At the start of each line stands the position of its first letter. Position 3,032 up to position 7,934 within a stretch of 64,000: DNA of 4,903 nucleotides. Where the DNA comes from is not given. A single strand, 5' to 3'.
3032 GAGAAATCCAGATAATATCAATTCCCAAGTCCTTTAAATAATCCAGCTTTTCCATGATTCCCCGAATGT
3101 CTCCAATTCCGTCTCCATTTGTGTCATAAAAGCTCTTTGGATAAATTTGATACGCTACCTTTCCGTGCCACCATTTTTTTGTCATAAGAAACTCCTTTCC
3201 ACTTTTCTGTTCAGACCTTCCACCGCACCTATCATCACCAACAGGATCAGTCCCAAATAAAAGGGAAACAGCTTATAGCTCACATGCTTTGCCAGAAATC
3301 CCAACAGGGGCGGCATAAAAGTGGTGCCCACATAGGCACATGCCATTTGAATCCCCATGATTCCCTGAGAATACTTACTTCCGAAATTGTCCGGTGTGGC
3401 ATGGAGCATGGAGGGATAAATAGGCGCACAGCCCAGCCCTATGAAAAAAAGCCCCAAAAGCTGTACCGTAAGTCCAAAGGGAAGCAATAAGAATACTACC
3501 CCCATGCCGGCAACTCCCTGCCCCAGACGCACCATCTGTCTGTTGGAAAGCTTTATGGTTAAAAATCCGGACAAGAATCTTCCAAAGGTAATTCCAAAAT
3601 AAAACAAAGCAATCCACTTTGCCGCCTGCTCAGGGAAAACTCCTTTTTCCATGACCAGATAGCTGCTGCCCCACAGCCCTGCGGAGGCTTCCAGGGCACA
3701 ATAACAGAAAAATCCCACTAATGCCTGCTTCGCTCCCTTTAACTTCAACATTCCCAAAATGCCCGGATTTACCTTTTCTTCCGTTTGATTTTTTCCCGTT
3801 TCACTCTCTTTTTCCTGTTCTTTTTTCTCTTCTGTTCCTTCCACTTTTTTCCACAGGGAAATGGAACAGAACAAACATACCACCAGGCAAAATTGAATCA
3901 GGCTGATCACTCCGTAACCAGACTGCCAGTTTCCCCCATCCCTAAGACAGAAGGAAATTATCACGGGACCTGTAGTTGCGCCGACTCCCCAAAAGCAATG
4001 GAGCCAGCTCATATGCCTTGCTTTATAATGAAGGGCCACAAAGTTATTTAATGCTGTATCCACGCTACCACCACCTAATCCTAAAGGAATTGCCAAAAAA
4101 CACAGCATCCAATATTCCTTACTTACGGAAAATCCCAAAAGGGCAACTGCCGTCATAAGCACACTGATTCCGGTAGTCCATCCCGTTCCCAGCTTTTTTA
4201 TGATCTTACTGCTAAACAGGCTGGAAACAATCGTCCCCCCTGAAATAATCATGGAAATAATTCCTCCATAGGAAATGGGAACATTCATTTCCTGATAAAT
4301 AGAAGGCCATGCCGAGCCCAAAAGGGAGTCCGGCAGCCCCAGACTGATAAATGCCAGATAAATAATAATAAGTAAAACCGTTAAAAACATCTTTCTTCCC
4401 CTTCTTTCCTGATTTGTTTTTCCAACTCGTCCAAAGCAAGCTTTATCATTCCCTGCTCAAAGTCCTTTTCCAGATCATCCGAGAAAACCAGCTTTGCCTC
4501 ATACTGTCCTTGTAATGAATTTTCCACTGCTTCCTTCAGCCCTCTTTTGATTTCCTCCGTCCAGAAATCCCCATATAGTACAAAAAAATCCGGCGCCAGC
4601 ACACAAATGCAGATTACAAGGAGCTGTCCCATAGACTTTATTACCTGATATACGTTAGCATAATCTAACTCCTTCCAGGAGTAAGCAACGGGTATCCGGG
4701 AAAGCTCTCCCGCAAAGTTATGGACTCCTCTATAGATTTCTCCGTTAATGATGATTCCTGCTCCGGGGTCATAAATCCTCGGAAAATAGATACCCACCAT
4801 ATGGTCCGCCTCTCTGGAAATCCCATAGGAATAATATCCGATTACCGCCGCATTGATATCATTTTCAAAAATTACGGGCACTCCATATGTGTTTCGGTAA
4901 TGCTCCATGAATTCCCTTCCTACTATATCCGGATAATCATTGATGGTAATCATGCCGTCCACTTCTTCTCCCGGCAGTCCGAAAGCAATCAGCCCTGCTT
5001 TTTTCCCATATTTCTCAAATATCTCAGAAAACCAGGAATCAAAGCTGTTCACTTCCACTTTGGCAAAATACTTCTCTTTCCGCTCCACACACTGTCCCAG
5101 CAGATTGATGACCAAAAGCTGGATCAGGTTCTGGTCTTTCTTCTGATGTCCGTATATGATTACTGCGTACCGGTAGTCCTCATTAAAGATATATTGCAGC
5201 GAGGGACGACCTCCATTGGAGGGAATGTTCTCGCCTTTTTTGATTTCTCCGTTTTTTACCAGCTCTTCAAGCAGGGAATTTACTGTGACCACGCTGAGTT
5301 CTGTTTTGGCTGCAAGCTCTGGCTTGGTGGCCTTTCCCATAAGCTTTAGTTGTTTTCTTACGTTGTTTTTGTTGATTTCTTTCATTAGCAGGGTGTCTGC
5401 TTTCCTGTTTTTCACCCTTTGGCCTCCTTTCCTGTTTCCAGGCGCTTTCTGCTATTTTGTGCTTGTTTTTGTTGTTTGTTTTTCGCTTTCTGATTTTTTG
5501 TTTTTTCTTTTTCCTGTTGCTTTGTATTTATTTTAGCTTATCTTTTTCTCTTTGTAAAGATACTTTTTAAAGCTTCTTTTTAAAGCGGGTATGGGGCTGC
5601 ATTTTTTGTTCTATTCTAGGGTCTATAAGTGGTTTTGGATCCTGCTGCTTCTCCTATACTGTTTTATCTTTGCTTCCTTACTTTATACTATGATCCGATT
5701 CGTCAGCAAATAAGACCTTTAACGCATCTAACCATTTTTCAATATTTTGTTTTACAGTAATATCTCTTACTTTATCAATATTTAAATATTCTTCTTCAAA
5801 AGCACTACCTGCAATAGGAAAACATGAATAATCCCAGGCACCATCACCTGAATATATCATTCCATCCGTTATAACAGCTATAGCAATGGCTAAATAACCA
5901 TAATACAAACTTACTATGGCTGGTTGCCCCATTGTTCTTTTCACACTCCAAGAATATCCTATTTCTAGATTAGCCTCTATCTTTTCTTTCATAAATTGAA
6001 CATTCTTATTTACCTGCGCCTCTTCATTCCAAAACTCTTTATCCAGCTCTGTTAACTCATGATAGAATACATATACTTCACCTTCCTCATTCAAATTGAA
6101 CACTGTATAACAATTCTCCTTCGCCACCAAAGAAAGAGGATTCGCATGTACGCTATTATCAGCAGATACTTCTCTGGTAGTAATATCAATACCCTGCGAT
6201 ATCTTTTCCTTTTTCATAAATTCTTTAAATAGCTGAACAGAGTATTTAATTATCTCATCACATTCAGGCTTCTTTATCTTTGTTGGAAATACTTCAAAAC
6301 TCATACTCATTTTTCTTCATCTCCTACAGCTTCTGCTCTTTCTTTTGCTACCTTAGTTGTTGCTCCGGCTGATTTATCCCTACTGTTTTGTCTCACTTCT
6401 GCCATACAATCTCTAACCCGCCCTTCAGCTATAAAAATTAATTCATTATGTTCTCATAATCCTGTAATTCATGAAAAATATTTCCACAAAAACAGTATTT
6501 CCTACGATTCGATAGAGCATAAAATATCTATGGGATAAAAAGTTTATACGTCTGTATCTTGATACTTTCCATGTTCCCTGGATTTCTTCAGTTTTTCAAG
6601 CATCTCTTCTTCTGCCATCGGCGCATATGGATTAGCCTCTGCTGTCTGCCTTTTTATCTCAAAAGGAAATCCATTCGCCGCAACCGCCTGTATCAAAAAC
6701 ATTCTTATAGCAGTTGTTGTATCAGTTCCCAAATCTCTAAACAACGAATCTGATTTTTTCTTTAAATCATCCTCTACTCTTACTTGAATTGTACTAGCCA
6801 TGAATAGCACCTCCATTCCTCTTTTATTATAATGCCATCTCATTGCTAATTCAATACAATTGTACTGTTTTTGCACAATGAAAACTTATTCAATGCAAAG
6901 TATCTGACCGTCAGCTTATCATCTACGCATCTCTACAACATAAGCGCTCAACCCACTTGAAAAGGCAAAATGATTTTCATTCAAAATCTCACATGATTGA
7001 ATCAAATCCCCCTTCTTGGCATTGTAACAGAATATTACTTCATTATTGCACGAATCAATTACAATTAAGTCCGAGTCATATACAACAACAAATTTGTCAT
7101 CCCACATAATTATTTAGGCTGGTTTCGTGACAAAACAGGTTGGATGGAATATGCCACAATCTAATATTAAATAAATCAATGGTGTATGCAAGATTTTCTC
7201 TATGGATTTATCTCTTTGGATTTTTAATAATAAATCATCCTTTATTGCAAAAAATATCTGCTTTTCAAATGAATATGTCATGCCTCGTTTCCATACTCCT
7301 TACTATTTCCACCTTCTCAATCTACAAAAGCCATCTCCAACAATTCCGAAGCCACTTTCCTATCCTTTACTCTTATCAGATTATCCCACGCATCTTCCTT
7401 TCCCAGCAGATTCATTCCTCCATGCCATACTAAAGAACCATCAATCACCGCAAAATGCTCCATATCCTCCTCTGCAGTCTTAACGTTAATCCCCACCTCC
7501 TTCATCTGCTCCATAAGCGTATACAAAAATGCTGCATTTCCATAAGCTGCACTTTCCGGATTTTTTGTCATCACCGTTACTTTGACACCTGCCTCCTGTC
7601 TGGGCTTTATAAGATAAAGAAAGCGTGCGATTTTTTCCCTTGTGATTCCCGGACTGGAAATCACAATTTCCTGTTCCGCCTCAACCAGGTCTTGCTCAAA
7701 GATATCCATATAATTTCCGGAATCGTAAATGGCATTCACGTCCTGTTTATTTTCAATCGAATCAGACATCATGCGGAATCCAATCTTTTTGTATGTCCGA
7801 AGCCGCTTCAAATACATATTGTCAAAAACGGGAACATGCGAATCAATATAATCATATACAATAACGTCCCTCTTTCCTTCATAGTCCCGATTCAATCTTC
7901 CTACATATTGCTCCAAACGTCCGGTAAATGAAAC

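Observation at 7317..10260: AEP primase-polymerase, SF2 helicase and PLD-like domain in one ~980-aa gene: a conflict-system-type protein in a small accessory islet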

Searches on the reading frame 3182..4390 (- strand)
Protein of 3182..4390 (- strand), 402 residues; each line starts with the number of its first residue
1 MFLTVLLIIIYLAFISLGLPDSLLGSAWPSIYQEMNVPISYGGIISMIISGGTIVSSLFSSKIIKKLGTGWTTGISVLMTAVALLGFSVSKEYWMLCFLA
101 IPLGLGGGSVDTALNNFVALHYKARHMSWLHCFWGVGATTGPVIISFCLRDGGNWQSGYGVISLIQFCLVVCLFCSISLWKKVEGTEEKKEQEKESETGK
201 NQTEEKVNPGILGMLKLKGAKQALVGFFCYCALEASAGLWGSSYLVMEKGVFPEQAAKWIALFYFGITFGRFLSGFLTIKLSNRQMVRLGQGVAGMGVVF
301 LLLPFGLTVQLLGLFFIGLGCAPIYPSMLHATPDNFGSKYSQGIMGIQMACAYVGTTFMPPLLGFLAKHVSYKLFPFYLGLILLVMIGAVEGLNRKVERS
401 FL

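Call 12: search_protein_families(library=pfam, proteins=[window:3182-4390:-], max_evalue=0.01)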
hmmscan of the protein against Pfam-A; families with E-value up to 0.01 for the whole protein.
window:3182-4390:- (402 aa): 1 family
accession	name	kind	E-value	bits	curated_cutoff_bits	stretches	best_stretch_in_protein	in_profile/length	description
PF07690.21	MFS_1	-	3.4e-34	118.7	33.4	2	11-248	2-231/347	Major Facilitator Superfamily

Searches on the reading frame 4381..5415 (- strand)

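Call 12: search_protein_families(library=pfam, proteins=[window:4381-5415:-], max_evalue=0.01)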
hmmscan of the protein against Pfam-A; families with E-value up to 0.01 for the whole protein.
window:4381-5415:- (344 aa): 1 family
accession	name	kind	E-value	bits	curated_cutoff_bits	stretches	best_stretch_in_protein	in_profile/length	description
PF00480.26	ROK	-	4e-10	40.1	22.9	1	140-244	57-161/294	ROK family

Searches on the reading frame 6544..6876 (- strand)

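Call 10: search_protein_families(library=padloc, proteins=[window:6544-6876:-], max_evalue=0.01)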
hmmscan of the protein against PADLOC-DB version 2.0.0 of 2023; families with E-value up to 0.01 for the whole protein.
window:6544-6876:- (110 aa): 0 families

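Call 12: search_protein_families(library=pfam, proteins=[window:6544-6876:-], max_evalue=0.01)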
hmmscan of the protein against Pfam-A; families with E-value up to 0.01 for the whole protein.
window:6544-6876:- (110 aa): 1 family
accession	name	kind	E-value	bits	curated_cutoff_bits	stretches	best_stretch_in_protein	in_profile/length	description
PF04221.18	RelB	-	1.3e-05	25.4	22.4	1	28-79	2-53/82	RelB antitoxin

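Call 94: search_protein_families(library=ncbifam, proteins=[window:6544-6876:-], max_evalue=0.001)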
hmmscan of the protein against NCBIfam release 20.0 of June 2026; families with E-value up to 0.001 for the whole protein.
window:6544-6876:- (110 aa): 3 families
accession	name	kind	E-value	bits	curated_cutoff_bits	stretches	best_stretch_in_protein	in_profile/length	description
TIGR02384.1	RelB_DinJ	subfamily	1.2e-15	57.5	45.65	1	26-100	1-75/85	type II toxin-antitoxin system RelB/DinJ family antitoxin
NF050811.1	RelB_ParD_antitoxin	subfamily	7.8e-07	29.2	60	1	33-80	2-49/83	type II toxin-antitoxin system RelB/ParD family antitoxin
NF008412.0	PRK11235.1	equivalog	6.8e-05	23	96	1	28-73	2-47/80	type II toxin-antitoxin system RelB/DinJ family antitoxin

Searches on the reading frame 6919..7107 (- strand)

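Call 10: search_protein_families(library=padloc, proteins=[window:6919-7107:-], max_evalue=0.01)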
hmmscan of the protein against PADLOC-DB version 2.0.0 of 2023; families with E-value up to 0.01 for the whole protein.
window:6919-7107:- (62 aa): 1 family
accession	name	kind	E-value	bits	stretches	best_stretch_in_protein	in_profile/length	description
PDLC04738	PDC-M62A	-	0.0053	13.2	1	7-48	582-623/746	-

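Call 12: search_protein_families(library=pfam, proteins=[window:6919-7107:-], max_evalue=0.01)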
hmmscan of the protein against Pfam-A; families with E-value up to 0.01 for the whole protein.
window:6919-7107:- (62 aa): 0 families

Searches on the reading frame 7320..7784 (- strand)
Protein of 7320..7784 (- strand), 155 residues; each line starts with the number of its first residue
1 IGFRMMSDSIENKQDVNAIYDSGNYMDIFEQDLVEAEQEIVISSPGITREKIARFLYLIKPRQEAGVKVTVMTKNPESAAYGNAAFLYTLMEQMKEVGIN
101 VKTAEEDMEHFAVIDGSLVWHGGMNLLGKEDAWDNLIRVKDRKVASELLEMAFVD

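Call 74: search_solved_structures(query=A6, max_evalue=10, show_alignments=4)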
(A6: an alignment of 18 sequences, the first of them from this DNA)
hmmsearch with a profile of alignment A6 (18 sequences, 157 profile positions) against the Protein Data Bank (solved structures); distinct sequences matched with E-value up to 10: 14.
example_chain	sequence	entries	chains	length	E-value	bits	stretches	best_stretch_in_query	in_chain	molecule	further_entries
7s2l_A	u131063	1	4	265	0.0079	19.1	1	50-85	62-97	Sul3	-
7s2m_A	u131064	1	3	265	0.016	18.1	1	50-81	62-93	Sul3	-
4ggj_A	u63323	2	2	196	0.061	16.2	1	52-142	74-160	Mitochondrial cardiolipin hydrolase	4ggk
37sn_A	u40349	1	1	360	0.13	15.1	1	53-114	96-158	Bracket-shaped protein SC4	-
8scd_A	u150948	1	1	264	0.14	15.1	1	50-81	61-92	Sulfonamide resistance enzyme Sul3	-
2yv4_A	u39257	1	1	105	0.2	14.6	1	49-110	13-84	Hypothetical protein PH0435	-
8imi_0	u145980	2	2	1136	0.22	14.4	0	16-40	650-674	ApcE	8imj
7nl2_A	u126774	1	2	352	0.33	13.8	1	50-111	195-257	Beta-xylanase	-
8bbi_A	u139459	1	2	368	0.34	13.8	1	50-111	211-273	Beta-xylanase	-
9lkx_K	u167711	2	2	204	0.43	13.5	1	56-129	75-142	Mitochondrial cardiolipin hydrolase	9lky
1nrz_A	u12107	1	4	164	0.63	12.9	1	36-90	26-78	PTS system, sorbose-specific IIB component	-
9dbd_A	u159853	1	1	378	0.92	12.4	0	71-154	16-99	Tet4 Variant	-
9dbf_A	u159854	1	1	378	1.3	11.9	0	71-154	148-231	Tet4 Variant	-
1uur_A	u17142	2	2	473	1.7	11.5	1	99-140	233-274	STATA PROTEIN | STAT PROTEIN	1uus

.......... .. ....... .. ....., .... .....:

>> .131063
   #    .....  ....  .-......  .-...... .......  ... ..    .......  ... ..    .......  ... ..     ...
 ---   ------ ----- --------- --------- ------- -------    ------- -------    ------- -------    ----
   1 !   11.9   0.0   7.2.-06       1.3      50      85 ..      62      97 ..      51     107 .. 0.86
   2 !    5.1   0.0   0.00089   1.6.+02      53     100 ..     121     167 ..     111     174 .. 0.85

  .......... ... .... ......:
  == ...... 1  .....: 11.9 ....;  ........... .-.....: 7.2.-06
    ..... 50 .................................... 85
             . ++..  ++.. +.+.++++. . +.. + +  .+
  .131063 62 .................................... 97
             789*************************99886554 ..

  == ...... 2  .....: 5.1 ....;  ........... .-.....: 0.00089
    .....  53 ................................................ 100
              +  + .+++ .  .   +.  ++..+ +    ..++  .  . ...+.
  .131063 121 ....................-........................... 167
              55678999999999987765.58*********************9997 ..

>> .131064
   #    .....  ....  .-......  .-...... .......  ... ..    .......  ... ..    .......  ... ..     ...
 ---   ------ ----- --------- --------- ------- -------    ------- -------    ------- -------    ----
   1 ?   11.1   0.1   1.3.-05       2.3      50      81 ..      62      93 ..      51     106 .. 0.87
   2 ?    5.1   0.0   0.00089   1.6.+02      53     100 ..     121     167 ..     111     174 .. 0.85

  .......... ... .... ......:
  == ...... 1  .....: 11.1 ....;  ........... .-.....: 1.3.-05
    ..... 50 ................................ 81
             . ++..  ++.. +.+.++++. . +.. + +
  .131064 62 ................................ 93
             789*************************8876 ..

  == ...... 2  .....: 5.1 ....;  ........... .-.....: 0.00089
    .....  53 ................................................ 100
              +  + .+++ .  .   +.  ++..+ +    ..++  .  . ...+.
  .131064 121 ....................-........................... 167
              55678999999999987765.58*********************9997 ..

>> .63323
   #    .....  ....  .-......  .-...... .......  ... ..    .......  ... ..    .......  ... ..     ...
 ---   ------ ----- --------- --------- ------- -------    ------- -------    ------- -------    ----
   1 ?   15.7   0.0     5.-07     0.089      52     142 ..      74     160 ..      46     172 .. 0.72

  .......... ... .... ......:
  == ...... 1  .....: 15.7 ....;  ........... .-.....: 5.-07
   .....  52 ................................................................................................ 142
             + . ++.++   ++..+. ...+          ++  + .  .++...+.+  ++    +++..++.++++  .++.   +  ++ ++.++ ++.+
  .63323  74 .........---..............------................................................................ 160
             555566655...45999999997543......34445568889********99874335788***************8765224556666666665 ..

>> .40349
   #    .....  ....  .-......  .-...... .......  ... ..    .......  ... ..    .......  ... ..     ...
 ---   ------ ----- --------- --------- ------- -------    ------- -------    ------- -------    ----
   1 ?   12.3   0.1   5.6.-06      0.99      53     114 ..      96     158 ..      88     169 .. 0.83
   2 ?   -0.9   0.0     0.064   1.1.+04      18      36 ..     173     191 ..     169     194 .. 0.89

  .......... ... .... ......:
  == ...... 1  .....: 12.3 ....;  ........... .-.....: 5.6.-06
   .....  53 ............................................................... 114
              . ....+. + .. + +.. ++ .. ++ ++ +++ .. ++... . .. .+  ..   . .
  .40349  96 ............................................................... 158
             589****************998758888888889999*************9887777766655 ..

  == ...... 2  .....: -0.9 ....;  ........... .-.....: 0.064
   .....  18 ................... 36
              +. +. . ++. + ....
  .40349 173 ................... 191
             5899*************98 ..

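Call 76: predict_structure(alignment_id=A5)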
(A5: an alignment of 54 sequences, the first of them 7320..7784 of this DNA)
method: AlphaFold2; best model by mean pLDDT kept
length: 155 residues; sequences in the alignment: 54
mean_pLDDT: 80.3   pTM: 0.77
mean pLDDT of the five models: 80.3, 80.1, 78.9, 73.3, 70.0
residues with pLDDT >= 90: 63; 70-90: 57; 50-70: 20; < 50: 15
segments of 3 or more residues with pLDDT < 50: 1-15
pLDDT, mean of each block of 10 residues (from residue 1): 35 54 79 95 89 93 96 84 85 96 81 91 70 72 88 73
secondary structure, 60 per line:
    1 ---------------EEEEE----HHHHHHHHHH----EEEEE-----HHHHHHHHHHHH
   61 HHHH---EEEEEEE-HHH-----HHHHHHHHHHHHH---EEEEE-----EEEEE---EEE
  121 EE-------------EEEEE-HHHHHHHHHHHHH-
elements in order: E16-20 H25-34 E39-43 H49-64 E68-74 H84-96 E100-104 E110-114 E118-122 E136-140 H142-154

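Call 78: fold_search(model_id=the predicted structure, library=pdb)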
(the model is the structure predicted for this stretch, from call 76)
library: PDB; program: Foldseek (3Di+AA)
matches with E <= 10: 1267; with E <= 0.001: 100
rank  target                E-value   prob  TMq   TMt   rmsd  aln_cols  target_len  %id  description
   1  6ehi_A                1.4e-07  1.00  0.61  0.60   4.6       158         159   16  NucT from Helicobacter pylori (released 2018-01-17)
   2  1byr                  2.1e-07  1.00  0.67  0.68   3.2       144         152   14  CRYSTAL STRUCTURE OF A PHOSPHOLIPASE D FAMILY MEMBER, NUC FROM SALMONELLA TYPHIMURIUM (released 1999-10-19)
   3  4ggj                  3.2e-07  1.00  0.59  0.56   3.3       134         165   14  Crystal structure of Zucchini from mouse (mZuc / PLD6 / MitoPLD) (released 2012-10-10)
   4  6ehi_B                3.2e-07  1.00  0.62  0.60   4.5       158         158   18  NucT from Helicobacter pylori (released 2018-01-17)
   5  6ehi_D                4.6e-07  1.00  0.61  0.59   4.6       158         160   18  NucT from Helicobacter pylori (released 2018-01-17)
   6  5bpi_C                2.6e-06  1.00  0.58  0.37   7.7       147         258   16  Structure of TrmBL2, an archaeal chromatin protein, shows a novel mode of DNA binding. (released 2015-09-02)
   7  6ohr_D                2.7e-06  1.00  0.59  0.19   4.8       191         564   17  Structure of compound 5 bound human Phospholipase D1 catalytic domain (released 2020-02-19)
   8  5bqt_A                3.3e-06  1.00  0.59  0.37   7.5       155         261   17  Structure of TrmBL2, an archaeal chromatin protein, shows a novel mode of DNA binding. (released 2015-09-02)
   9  6ohr_C                3.3e-06  1.00  0.52  0.16   5.1       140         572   21  Structure of compound 5 bound human Phospholipase D1 catalytic domain (released 2020-02-19)
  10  7e0m_A                3.9e-06  1.00  0.58  0.26   3.7       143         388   15  Crystal structure of phospholipase D (released 2021-12-22)
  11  5box_A                4.4e-06  1.00  0.61  0.38   7.2       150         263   17  Structure of TrmBL2, an archaeal chromatin protein, shows a novel mode of DNA binding. (released 2015-09-02)
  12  5bpi_D                4.4e-06  1.00  0.57  0.36   6.1       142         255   15  Structure of TrmBL2, an archaeal chromatin protein, shows a novel mode of DNA binding. (released 2015-09-02)
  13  5bpd_C                5.3e-06  1.00  0.58  0.37   7.9       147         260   16  Structure of TrmBL2, an archaeal chromatin protein, shows a novel mode of DNA binding. (released 2015-09-02)
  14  9vbh_A                6.0e-06  1.00  0.56  0.23   8.9       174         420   17  Cryo-EM structure of human PLD3 bound to ssDNA (poly(T)) (released 2025-12-24)
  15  4urj_C                6.8e-06  1.00  0.60  0.56   4.1       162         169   17  Crystal structure of human BJ-TSA-9 (released 2014-10-01)
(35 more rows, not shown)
